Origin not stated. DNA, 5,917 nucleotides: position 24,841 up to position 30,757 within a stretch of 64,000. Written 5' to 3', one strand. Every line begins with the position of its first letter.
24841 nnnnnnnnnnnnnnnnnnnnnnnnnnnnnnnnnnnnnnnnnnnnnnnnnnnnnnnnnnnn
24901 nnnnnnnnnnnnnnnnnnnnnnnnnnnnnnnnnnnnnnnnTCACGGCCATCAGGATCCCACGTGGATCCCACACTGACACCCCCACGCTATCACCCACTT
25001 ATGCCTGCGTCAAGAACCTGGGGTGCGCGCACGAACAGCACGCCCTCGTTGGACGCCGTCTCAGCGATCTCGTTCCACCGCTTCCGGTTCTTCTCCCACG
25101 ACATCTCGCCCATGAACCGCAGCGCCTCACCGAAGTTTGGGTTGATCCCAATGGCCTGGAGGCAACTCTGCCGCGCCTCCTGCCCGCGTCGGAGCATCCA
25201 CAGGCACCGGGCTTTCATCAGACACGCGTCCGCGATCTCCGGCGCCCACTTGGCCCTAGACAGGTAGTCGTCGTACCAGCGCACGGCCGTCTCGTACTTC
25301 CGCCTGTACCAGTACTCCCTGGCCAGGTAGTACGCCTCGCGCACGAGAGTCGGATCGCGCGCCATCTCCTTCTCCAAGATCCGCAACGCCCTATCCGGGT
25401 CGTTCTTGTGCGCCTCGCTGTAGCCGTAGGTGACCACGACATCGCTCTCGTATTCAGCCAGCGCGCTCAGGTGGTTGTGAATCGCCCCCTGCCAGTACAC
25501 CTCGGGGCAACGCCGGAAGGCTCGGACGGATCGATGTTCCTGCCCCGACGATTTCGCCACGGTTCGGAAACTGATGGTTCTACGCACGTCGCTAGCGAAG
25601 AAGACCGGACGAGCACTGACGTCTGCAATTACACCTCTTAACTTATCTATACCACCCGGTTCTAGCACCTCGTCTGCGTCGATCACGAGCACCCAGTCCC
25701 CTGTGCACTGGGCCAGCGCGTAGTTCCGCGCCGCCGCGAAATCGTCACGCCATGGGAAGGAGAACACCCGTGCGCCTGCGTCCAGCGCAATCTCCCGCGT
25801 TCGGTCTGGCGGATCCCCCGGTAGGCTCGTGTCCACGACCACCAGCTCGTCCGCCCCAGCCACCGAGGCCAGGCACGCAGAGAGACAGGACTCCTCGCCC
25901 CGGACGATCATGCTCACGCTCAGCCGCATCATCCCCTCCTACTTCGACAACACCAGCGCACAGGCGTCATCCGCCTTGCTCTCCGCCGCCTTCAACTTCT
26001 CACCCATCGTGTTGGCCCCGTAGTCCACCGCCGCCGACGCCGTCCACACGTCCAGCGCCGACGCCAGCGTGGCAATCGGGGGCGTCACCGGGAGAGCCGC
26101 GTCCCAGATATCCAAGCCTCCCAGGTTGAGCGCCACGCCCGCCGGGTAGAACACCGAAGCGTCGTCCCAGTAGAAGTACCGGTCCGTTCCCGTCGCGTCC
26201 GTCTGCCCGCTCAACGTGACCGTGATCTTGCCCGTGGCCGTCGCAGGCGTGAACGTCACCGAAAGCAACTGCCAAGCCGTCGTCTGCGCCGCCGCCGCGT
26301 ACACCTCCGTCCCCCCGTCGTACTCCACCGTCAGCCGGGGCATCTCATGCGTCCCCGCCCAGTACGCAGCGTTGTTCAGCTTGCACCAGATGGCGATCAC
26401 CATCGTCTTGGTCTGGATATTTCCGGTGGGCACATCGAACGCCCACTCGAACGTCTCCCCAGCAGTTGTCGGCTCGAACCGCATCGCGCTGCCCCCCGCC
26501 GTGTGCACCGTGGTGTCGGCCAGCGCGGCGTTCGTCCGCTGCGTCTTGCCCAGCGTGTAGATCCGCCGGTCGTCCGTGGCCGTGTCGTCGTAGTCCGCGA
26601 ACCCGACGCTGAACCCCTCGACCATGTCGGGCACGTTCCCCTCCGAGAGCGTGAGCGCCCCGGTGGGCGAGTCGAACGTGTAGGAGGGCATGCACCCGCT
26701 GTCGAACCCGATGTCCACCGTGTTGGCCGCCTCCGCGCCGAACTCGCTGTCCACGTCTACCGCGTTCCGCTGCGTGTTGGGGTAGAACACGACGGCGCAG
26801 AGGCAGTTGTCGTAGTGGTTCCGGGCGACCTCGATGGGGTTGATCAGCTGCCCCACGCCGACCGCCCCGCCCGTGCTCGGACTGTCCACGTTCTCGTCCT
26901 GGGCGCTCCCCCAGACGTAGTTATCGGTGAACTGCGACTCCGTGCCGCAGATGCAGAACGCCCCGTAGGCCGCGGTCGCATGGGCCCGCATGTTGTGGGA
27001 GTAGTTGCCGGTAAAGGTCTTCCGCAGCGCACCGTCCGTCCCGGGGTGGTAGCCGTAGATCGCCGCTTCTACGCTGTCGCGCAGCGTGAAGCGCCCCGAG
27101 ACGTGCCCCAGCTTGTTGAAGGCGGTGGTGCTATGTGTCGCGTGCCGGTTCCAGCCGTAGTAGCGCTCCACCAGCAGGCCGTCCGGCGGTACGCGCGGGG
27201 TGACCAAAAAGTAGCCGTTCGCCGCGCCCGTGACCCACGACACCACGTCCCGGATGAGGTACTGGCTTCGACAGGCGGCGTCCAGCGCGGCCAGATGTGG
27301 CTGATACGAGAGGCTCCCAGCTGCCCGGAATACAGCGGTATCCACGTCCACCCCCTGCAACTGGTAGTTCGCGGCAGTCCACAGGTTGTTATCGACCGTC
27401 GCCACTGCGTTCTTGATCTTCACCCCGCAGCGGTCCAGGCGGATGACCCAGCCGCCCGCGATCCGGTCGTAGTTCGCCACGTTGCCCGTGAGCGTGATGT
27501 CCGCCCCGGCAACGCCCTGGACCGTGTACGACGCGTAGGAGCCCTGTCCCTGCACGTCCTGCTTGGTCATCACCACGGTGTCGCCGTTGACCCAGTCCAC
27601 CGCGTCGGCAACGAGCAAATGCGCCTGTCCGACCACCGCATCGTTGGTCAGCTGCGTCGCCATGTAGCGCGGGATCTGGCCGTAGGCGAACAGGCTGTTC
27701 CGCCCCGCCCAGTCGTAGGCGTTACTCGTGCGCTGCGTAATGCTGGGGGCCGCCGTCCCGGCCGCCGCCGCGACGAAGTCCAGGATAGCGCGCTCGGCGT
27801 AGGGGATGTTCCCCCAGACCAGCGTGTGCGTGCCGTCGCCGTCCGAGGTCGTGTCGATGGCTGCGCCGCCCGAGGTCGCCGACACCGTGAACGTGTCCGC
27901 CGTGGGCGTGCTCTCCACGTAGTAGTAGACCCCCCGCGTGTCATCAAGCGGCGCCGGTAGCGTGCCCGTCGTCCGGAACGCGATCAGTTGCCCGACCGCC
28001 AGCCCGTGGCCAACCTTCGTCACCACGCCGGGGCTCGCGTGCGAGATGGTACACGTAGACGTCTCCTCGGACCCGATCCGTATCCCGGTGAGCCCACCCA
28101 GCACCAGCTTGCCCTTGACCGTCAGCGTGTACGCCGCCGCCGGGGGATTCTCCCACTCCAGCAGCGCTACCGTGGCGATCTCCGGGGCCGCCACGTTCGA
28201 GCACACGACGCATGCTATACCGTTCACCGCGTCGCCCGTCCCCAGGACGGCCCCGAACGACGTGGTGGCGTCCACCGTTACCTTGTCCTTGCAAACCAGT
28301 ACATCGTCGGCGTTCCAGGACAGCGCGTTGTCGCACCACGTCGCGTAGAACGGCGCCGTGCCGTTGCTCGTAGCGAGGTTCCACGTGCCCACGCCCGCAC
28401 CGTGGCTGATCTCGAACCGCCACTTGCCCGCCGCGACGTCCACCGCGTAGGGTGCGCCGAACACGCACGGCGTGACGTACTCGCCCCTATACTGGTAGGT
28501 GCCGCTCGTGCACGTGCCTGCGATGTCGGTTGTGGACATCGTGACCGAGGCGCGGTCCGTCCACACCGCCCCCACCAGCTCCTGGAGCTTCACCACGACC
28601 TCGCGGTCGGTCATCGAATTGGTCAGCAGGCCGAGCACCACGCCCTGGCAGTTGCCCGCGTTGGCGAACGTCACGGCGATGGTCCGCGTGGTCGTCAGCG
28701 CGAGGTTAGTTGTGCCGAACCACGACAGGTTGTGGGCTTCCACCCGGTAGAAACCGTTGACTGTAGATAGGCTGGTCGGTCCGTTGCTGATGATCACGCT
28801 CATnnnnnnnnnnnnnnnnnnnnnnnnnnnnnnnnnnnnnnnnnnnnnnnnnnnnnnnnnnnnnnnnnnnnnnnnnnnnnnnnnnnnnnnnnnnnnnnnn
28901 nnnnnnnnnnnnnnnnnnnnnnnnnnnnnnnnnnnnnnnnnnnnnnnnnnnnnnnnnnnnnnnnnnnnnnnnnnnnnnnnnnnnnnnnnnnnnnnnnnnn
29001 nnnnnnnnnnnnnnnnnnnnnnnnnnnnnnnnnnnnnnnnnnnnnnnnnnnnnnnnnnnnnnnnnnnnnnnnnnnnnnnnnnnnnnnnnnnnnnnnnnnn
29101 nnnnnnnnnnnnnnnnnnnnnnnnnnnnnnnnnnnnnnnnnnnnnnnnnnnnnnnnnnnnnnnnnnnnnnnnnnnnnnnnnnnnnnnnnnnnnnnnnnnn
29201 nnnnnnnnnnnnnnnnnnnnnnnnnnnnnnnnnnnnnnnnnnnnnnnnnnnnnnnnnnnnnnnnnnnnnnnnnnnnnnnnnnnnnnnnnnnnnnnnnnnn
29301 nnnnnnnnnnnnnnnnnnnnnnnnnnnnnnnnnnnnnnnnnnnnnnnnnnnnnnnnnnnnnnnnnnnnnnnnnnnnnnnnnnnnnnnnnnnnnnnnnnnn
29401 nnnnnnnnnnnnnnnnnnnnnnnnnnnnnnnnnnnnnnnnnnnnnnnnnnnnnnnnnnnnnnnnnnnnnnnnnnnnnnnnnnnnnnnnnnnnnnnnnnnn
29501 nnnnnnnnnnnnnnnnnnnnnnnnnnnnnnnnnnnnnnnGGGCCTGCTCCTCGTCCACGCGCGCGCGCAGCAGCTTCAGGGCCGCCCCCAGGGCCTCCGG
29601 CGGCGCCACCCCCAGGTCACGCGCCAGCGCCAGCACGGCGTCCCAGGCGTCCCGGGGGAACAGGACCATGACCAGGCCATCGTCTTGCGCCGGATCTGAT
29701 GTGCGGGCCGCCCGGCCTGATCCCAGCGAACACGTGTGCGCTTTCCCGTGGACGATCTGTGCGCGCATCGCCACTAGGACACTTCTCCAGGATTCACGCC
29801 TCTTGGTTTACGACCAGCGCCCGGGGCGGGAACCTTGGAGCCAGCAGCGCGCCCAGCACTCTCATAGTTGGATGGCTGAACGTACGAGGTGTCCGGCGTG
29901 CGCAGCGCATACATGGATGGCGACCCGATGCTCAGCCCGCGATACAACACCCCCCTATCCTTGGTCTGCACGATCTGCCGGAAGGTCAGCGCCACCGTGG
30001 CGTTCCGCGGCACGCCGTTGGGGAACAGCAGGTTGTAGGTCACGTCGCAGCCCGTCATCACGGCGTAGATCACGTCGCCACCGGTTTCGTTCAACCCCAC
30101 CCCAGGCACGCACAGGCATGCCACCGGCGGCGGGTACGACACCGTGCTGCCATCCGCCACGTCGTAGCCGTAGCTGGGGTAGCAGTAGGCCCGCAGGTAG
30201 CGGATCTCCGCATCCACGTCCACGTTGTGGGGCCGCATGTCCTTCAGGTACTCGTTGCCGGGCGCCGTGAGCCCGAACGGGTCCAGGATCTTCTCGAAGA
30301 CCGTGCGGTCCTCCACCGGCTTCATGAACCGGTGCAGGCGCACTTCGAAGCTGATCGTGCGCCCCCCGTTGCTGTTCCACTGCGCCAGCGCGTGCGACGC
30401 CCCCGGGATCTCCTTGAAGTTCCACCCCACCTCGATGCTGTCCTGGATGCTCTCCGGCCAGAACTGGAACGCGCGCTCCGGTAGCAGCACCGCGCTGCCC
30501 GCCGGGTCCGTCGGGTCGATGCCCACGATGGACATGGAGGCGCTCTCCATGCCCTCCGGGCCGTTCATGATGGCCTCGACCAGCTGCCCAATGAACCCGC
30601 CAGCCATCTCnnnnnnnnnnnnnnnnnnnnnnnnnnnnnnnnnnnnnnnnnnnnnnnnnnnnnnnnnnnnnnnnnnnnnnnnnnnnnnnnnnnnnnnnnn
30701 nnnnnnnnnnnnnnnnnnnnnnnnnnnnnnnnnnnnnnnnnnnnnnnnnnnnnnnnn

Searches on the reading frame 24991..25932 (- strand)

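Call 28: search_protein_families(library=pfam, proteins=[window:24991-25932:-], max_evalue=0.01)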
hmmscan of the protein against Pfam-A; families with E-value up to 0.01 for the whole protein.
window:24991-25932:- (313 aa): 10 families
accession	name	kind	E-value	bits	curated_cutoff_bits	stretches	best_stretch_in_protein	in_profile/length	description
PF00535.33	Glycos_transf_2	-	2.8e-16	60.4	23.3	1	5-102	1-103/168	Glycosyl transferase family 2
PF13432.12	TPR_16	-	1.3e-06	29.2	32.7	1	203-265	3-62/65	Tetratricopeptide repeat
PF13428.12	TPR_14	-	2.1e-06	28.3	23.5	0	198-233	2-37/44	Tetratricopeptide repeat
PF07719.23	TPR_2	-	6.1e-06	26.4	27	0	234-266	1-33/34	Tetratricopeptide repeat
PF13704.12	Glyco_tranf_2_4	-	0.00049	21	27.5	1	25-90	17-84/98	Glycosyl transferase family 2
PF14559.12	TPR_19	-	0.00074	20.2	25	0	227-267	17-58/68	Tetratricopeptide repeat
PF13181.12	TPR_8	-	0.0021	18.5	25.7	0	234-266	1-33/34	Tetratricopeptide repeat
PF00515.34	TPR_1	-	0.0024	18.1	27.8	0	234-267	1-34/34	Tetratricopeptide repeat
PF25062.1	ARM_TT21_N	-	0.0046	17.1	40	1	176-294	40-192/222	Tetratricopeptide repeat protein 21 N-terminal ARM repeat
PF13176.12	TPR_7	-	0.0051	17.3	27.9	0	176-195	12-33/36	Tetratricopeptide repeat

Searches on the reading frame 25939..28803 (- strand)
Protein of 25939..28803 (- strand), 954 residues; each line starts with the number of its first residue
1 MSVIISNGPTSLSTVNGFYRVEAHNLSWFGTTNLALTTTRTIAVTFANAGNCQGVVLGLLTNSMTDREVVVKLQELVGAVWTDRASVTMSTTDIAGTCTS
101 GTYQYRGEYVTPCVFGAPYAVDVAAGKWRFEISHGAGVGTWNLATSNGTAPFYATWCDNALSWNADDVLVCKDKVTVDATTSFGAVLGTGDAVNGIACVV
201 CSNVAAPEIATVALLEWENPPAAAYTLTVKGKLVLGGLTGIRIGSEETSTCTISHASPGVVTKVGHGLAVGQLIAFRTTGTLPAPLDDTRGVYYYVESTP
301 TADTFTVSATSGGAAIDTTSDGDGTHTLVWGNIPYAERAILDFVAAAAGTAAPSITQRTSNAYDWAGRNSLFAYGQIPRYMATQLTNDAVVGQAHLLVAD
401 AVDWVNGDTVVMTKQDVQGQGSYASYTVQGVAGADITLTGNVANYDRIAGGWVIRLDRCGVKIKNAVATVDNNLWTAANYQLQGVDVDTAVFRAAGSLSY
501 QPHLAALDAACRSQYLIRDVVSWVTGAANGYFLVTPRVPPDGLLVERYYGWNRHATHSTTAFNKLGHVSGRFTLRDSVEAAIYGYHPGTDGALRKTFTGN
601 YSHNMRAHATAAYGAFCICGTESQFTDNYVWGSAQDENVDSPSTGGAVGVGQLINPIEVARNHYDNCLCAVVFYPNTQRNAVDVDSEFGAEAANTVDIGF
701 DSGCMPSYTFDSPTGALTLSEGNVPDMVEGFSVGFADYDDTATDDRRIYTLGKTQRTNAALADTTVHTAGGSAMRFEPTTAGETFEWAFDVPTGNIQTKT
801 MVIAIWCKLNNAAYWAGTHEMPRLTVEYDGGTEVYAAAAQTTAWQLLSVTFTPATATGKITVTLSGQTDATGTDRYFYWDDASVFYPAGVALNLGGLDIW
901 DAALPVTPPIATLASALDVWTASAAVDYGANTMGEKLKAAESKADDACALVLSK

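Call 10: search_protein_families(library=phrogs, proteins=[window:25939-28803:-], max_evalue=0.001)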
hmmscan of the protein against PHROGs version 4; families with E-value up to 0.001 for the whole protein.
window:25939-28803:- (954 aa): 1 family
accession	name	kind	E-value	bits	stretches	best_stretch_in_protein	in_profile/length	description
phrog_4711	-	unknown function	0.00053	20.8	0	261-324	112-169/296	-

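Call 28: search_protein_families(library=pfam, proteins=[window:25939-28803:-], max_evalue=0.01)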
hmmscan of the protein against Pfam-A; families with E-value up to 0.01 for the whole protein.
window:25939-28803:- (954 aa): 0 families

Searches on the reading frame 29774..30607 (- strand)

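Call 28: search_protein_families(library=pfam, proteins=[window:29774-30607:-], max_evalue=0.01)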
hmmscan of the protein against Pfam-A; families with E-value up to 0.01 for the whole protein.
window:29774-30607:- (277 aa): 1 family
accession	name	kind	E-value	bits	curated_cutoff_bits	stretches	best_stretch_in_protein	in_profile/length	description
PF19266.4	CIS_tube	-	1.3e-05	25.5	27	1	46-217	24-155/158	Contractile injection system tube protein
